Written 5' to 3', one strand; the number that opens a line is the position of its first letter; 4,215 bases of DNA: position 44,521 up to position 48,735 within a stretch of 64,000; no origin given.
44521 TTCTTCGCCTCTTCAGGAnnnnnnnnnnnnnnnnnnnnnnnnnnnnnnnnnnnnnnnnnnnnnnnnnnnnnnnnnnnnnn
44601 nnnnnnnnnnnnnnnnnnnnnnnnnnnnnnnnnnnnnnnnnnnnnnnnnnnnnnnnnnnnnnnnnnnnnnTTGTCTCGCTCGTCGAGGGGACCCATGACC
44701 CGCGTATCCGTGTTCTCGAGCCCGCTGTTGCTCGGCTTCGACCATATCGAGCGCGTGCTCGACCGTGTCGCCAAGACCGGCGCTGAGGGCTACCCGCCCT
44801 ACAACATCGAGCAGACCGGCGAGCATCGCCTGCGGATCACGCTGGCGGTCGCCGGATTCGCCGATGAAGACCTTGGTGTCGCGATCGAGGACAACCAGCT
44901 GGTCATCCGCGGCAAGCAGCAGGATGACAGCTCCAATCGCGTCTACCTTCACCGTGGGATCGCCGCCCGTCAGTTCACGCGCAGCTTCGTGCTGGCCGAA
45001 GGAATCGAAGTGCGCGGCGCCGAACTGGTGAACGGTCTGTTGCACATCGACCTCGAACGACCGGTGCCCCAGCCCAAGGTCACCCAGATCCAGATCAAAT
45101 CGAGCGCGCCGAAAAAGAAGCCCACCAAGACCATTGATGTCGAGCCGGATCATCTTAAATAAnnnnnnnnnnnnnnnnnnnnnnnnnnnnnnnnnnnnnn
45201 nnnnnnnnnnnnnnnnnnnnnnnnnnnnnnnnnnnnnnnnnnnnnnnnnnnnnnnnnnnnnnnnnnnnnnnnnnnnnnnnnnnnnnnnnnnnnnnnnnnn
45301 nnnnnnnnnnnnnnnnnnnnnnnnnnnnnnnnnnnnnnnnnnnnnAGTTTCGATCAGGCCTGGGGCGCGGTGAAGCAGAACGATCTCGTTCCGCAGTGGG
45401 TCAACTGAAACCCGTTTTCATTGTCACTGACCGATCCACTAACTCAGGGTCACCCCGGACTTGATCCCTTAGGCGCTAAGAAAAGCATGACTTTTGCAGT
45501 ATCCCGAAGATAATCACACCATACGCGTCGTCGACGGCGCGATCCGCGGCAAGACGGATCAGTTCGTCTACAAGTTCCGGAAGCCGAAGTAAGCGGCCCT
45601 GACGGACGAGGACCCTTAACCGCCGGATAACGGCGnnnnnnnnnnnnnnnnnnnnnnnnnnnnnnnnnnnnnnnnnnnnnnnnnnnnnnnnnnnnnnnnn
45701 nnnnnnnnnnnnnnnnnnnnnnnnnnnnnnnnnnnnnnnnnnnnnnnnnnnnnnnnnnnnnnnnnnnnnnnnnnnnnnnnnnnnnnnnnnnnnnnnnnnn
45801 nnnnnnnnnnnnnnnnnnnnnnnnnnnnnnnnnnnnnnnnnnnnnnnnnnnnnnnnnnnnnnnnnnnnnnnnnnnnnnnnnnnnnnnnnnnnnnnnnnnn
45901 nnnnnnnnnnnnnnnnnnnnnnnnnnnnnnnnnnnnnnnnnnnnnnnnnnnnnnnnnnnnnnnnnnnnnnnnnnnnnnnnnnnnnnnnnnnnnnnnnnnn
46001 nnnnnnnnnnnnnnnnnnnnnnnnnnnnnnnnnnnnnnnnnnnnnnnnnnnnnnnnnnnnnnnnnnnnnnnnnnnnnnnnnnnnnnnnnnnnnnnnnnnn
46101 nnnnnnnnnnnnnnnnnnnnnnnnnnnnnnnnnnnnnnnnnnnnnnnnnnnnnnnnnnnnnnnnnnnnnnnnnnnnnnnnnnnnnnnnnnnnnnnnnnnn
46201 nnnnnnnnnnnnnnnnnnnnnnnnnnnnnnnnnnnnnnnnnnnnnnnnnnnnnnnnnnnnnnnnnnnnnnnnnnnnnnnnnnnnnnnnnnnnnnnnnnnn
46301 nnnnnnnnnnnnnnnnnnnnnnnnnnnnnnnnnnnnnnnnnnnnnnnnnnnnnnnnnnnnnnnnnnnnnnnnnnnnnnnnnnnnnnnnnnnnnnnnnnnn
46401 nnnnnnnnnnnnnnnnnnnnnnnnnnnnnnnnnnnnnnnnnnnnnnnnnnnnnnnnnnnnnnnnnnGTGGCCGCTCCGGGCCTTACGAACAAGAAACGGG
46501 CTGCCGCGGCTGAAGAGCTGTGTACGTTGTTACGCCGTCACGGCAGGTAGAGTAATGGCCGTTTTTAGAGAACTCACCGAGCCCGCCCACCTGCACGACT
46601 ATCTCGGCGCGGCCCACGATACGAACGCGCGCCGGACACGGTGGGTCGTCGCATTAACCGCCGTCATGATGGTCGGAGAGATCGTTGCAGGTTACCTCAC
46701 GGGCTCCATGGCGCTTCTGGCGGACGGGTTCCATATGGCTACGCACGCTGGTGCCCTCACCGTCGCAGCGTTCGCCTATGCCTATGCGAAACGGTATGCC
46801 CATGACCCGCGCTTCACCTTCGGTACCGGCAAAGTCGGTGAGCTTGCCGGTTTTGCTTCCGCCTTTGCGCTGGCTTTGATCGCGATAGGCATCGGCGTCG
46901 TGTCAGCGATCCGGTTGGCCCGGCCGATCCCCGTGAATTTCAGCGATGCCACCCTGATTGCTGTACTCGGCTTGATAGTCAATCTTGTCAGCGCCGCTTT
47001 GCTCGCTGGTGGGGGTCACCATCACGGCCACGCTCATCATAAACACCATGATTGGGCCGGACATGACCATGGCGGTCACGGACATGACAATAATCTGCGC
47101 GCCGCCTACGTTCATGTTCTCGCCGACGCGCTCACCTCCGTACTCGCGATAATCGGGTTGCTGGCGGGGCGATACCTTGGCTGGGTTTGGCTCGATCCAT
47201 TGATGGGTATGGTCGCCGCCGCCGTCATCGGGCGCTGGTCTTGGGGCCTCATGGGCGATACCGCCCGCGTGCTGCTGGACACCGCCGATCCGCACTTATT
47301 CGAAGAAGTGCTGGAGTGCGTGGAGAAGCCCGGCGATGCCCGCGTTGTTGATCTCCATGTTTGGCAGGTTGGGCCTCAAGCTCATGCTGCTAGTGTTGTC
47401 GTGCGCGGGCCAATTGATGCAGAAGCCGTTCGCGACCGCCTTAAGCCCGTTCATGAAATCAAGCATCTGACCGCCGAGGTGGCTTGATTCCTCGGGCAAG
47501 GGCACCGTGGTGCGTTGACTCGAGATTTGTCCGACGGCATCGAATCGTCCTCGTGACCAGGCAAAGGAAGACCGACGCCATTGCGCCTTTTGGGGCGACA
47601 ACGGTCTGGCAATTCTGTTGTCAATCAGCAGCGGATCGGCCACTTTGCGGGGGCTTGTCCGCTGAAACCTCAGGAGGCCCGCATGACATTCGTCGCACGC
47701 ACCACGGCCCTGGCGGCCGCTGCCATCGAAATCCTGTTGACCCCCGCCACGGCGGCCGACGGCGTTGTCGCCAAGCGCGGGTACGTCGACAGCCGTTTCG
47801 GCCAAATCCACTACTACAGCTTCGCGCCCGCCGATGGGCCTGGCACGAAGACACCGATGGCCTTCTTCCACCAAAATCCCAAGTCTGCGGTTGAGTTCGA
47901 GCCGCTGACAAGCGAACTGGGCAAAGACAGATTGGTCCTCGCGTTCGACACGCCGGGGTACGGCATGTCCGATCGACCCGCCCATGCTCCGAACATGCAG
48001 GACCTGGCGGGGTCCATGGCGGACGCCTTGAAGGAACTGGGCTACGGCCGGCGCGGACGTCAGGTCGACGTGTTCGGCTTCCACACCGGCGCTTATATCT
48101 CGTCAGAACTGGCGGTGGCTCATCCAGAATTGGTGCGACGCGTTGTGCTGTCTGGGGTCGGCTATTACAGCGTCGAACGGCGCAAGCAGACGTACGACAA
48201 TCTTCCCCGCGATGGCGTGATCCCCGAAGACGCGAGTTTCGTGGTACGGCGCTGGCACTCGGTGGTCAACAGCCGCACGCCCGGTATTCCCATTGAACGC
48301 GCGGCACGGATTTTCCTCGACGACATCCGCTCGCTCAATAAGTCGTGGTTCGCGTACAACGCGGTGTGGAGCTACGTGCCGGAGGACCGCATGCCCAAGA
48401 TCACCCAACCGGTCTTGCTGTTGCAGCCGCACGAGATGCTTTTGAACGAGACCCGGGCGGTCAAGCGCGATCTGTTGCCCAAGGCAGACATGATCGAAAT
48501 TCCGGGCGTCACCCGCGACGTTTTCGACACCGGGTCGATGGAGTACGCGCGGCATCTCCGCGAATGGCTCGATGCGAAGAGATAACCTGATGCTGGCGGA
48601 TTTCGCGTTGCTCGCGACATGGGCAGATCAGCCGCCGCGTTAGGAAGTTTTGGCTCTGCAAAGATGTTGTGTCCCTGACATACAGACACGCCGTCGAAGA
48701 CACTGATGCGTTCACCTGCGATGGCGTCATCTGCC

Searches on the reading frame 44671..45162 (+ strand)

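Call 13: search_protein_families(library=pfam, proteins=[window:44671-45162:+], max_evalue=0.001)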
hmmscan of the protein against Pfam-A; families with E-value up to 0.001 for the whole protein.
window:44671-45162:+ (163 aa): 1 family
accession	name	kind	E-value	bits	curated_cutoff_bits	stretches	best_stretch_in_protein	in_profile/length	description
PF00011.27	HSP20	-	7.7e-18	64.9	20.8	1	50-143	5-102/102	Hsp20/alpha crystallin family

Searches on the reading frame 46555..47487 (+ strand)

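Call 13: search_protein_families(library=pfam, proteins=[window:46555-47487:+], max_evalue=0.001)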
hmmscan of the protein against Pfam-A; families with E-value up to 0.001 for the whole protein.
window:46555-47487:+ (310 aa): 1 family
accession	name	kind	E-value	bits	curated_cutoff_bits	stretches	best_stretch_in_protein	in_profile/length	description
PF01545.26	Cation_efflux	-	3.9e-31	108.8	26.6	1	32-241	5-198/198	Cation efflux family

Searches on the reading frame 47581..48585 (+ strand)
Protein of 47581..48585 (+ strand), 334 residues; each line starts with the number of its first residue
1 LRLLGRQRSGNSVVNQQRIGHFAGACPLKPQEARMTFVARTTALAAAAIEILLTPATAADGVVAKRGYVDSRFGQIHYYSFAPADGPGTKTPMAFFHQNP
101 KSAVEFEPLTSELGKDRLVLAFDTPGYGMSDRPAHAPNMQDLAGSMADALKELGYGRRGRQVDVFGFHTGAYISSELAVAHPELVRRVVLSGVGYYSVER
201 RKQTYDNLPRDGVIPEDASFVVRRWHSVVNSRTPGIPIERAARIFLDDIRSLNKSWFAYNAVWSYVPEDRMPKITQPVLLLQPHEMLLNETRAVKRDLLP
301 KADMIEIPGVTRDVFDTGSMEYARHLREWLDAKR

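Call 13: search_protein_families(library=pfam, proteins=[window:47581-48585:+], max_evalue=0.001)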
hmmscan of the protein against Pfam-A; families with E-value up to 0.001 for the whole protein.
window:47581-48585:+ (334 aa): 3 families
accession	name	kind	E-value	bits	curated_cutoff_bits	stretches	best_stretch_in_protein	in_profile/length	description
PF00561.26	Abhydrolase_1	-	5.1e-09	36.6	25.8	1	92-193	2-102/245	alpha/beta hydrolase fold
PF12697.13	Abhydrolase_6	-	2.5e-07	32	26.3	1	106-310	17-202/217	Alpha/beta hydrolase family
PF12146.15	Hydrolase_4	-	1.4e-05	24.9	27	1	108-193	22-109/239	Serine aminopeptidase, S33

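Call 44: search_protein_families(library=ncbifam, proteins=[window:47683-48585:+], max_evalue=0.01)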
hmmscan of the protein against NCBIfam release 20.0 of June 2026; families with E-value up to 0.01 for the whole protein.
window:47683-48585:+ (300 aa): 14 families
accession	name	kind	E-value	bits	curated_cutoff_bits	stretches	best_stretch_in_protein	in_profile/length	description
NF051487.1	bifunc_PcaCD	exception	2.9e-12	46.4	430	1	11-167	125-280/413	bifunctional 4-carboxymuconolactone decarboxylase/3-oxoadipate enol-lactonase PcaCD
NF051488.1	bifunc_PcaDC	exception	2e-09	37.1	390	1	73-160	29-112/375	bifunctional 3-oxoadipate enol-lactonase/4-carboxymuconolactone decarboxylase PcaDC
TIGR02427.1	protocat_pcaD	equivalog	2.7e-08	33.5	255.85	1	72-158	29-111/251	3-oxoadipate enol-lactonase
NF050089.1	i_nPHAscl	equivalog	4.6e-08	32.5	300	1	55-157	17-115/288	intracellular short-chain-length polyhydroxyalkanoate depolymerase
NF011457.0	PRK14875.1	equivalog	6.6e-08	31.9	307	1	51-156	127-228/372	acetoin dehydrogenase dihydrolipoyllysine-residue acetyltransferase subunit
NF045632.1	hydroxlase_HsaD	equivalog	1.7e-06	27.2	400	1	36-165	18-143/290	4,5:9,10-diseco-3-hydroxy-5,9,17-trioxoandrosta-1(10),2-diene-4-oate hydrolase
TIGR02240.1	PHA_depoly_arom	equivalog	6.6e-06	25.7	250.6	1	57-159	26-124/276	poly(3-hydroxyalkanoate) depolymerase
TIGR03695.1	menH_SHCHC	equivalog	4.8e-05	22.9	208.55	1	59-159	5-104/252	2-succinyl-6-hydroxy-2,4-cyclohexadiene-1-carboxylate synthase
NF002873.0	PRK03204.1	equivalog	0.00029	20.3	466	1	34-163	18-138/286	haloalkane dehalogenase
TIGR03056.1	bchO_mg_che_rel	equivalog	0.00066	18.8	172.55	1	47-155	23-124/278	alpha/beta fold hydrolase BchO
TIGR03611.1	RutD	equivalog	0.0044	16.4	238.5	1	82-156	39-110/258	pyrimidine utilization protein D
TIGR01738.1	bioH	equivalog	0.0052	16.5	206.95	1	71-156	19-95/245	pimeloyl-ACP methyl ester esterase BioH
NF002938.0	PRK03592.1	equivalog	0.0084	15.5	241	0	54-155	28-125/298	haloalkane dehalogenase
TIGR01250.1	pro_imino_pep_2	subfamily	0.0092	15.6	167.65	0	44-157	13-127/288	proline iminopeptidase-family hydrolase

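Call 54: search_protein_representatives(alignment_id=A2)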
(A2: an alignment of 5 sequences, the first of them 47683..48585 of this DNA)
Query: 5 sequences, 279 profile positions. Proteins with E-value up to 0.001 (for the whole library): 68287; up to 1e-10: 7986; up to 1e-30: 1071. The best 150 are listed.
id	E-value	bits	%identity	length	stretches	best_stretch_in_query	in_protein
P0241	1.7e-196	667.1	-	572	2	1-276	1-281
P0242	3.7e-145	498.7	-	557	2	4-276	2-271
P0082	1.3e-144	496.9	-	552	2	4-262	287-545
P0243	4.0e-143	492.0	-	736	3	3-240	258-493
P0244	2.8e-138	476.1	-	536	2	3-262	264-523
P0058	7.5e-136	468.2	-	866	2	47-276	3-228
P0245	4.2e-125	432.9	-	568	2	4-261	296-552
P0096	4.2e-123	426.3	-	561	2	3-262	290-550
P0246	5.4e-122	422.7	-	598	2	2-253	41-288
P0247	6.2e-121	419.2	-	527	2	3-269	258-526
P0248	2.4e-120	417.3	-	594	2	3-261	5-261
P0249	3.5e-120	416.8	-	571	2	3-260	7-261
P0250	1.4e-118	411.5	-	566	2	5-236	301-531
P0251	3.2e-118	410.3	-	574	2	3-250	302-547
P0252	2.4e-117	407.5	-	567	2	3-271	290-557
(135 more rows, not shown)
